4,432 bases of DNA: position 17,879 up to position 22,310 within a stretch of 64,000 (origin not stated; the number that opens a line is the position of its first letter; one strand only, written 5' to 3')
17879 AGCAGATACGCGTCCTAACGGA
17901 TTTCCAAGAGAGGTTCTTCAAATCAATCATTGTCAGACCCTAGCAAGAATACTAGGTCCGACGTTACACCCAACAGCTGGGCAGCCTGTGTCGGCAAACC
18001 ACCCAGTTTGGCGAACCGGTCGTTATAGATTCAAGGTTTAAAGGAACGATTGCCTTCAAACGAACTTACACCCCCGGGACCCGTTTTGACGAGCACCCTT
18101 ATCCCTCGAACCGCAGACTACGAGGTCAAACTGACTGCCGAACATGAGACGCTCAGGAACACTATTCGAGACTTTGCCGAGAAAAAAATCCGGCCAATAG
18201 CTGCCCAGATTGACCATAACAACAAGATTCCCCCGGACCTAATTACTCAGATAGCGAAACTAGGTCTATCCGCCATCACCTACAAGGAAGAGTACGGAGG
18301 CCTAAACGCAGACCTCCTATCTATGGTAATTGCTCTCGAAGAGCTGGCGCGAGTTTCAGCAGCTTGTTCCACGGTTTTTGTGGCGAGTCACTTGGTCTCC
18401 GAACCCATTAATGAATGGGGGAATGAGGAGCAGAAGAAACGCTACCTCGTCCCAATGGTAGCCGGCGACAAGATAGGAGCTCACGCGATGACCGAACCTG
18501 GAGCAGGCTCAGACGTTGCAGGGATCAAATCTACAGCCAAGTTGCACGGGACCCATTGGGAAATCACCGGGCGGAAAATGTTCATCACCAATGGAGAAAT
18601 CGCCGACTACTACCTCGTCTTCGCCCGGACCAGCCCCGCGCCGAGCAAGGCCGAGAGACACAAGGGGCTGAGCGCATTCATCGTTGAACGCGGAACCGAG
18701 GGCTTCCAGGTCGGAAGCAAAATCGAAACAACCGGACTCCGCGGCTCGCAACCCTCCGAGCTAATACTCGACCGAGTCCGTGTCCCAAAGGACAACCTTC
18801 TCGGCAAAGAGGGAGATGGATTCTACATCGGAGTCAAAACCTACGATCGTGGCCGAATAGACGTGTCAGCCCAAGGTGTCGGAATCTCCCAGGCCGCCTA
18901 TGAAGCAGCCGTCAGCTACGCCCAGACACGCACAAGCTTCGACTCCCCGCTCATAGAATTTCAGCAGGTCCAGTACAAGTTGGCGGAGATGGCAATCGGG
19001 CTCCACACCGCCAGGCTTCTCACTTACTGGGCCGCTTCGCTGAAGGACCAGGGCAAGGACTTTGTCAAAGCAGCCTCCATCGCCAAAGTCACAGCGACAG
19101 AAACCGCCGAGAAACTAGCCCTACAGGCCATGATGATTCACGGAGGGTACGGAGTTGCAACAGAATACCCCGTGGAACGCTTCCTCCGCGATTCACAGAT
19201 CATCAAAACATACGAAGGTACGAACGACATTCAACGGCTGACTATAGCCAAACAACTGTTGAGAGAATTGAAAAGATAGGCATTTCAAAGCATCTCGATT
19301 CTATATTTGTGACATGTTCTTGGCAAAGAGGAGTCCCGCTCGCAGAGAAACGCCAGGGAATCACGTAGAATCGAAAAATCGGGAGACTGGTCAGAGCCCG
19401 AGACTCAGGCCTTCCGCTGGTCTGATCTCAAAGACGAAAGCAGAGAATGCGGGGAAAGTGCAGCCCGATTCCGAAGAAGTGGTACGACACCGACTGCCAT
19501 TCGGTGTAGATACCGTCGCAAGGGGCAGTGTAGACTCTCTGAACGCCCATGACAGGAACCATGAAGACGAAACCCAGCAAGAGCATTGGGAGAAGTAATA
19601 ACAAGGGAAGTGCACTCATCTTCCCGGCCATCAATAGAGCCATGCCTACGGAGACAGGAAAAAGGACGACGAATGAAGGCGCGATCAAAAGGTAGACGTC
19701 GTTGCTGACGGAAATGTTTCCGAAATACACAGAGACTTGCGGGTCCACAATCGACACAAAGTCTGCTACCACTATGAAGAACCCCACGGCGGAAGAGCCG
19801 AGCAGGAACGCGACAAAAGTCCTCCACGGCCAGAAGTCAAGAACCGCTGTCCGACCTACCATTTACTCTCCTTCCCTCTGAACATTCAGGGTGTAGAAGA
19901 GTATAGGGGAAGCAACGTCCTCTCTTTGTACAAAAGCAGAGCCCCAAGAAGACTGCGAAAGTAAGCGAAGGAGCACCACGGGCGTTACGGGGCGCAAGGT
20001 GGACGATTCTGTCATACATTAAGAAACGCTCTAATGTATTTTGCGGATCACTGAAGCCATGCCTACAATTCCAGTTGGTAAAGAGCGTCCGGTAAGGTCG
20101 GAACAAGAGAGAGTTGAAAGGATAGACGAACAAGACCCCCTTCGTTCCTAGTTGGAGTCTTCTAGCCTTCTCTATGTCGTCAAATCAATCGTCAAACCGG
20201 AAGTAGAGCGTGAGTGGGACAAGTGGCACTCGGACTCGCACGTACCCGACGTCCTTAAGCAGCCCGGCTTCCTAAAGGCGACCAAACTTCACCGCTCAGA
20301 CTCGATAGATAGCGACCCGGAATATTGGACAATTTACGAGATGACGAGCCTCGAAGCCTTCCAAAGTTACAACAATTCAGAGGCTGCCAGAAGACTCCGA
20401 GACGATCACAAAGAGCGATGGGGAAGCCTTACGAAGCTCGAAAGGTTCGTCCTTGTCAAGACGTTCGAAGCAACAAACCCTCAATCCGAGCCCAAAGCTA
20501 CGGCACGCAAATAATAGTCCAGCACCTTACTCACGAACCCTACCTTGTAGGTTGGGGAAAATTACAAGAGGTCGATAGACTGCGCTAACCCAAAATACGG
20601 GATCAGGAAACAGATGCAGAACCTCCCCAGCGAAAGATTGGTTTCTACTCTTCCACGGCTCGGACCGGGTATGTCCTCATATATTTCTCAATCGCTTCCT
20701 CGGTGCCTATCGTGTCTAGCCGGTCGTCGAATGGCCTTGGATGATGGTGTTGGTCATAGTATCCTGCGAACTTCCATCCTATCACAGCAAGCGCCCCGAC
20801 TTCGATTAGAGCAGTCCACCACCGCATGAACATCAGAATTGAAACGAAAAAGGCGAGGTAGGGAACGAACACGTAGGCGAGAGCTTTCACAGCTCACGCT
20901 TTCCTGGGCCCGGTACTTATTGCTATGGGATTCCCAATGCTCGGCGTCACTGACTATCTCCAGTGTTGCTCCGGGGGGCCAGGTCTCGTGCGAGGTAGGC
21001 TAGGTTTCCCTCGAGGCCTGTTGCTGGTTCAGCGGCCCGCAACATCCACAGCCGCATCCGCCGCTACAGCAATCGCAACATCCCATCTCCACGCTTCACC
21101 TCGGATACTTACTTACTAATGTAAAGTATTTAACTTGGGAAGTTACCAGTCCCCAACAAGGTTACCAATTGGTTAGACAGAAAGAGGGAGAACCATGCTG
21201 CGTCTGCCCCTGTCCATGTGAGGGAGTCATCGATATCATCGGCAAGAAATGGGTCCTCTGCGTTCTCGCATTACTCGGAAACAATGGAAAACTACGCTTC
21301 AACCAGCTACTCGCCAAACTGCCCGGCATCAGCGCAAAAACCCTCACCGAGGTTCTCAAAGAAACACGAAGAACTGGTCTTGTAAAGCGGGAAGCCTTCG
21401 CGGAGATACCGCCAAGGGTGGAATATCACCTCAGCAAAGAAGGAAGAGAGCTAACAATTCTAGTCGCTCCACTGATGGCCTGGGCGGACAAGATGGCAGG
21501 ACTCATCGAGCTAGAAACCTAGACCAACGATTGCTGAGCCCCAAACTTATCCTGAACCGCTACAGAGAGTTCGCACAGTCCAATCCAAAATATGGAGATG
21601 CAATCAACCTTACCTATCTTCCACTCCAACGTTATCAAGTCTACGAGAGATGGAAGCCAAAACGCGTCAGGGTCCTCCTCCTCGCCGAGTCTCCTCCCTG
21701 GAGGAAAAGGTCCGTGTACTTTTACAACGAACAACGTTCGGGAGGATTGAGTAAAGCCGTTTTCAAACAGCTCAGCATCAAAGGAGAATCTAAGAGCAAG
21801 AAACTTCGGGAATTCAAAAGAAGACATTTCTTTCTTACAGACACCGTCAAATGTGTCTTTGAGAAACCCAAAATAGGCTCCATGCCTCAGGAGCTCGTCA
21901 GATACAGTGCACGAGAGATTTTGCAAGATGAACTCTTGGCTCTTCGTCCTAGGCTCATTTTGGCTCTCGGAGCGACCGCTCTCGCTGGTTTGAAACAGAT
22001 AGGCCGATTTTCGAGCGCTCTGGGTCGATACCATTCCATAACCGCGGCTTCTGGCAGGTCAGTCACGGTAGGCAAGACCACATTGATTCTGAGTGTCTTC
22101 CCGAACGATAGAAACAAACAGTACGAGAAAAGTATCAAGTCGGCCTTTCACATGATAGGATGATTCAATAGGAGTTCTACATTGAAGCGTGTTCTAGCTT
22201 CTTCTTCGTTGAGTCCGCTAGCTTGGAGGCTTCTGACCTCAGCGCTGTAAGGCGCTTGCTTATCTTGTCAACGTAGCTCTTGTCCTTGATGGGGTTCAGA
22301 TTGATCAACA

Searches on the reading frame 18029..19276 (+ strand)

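Call 82: search_protein_families(library=pfam, proteins=[window:18029-19276:+], max_evalue=0.00001)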
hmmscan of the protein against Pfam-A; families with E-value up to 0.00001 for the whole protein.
window:18029-19276:+ (416 aa): 4 families
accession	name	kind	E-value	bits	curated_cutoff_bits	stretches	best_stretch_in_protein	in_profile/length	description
PF00441.29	Acyl-CoA_dh_1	-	8.4e-44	149.8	22.4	1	262-411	1-150/150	Acyl-CoA dehydrogenase, C-terminal domain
PF02771.21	Acyl-CoA_dh_N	-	1.1e-34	119.6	22.9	1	36-147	1-113/113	Acyl-CoA dehydrogenase, N-terminal domain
PF02770.24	Acyl-CoA_dh_M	-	1.5e-24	86.5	33.3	1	151-250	1-97/97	Acyl-CoA dehydrogenase, middle domain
PF08028.16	Acyl-CoA_dh_2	-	5.1e-23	82.3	22.7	1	280-399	4-133/134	Acyl-CoA dehydrogenase, C-terminal domain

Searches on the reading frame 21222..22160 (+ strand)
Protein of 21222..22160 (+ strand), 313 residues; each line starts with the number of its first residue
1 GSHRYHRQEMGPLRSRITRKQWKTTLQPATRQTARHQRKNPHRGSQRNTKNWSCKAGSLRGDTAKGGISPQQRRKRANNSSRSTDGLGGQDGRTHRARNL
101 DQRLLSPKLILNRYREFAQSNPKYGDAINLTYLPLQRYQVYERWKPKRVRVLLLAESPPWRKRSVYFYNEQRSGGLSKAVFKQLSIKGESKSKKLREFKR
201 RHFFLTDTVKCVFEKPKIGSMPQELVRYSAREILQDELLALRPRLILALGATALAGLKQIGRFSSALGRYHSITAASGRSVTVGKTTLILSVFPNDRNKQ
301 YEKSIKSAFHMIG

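Call 82: search_protein_families(library=pfam, proteins=[window:21222-22160:+], max_evalue=0.00001)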
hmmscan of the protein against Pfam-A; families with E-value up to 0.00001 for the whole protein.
window:21222-22160:+ (313 aa): 1 family
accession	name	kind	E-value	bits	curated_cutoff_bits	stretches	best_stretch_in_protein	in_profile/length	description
PF03167.25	UDG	-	2.9e-09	37.6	24.3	1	149-302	8-126/141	Uracil DNA glycosylase superfamily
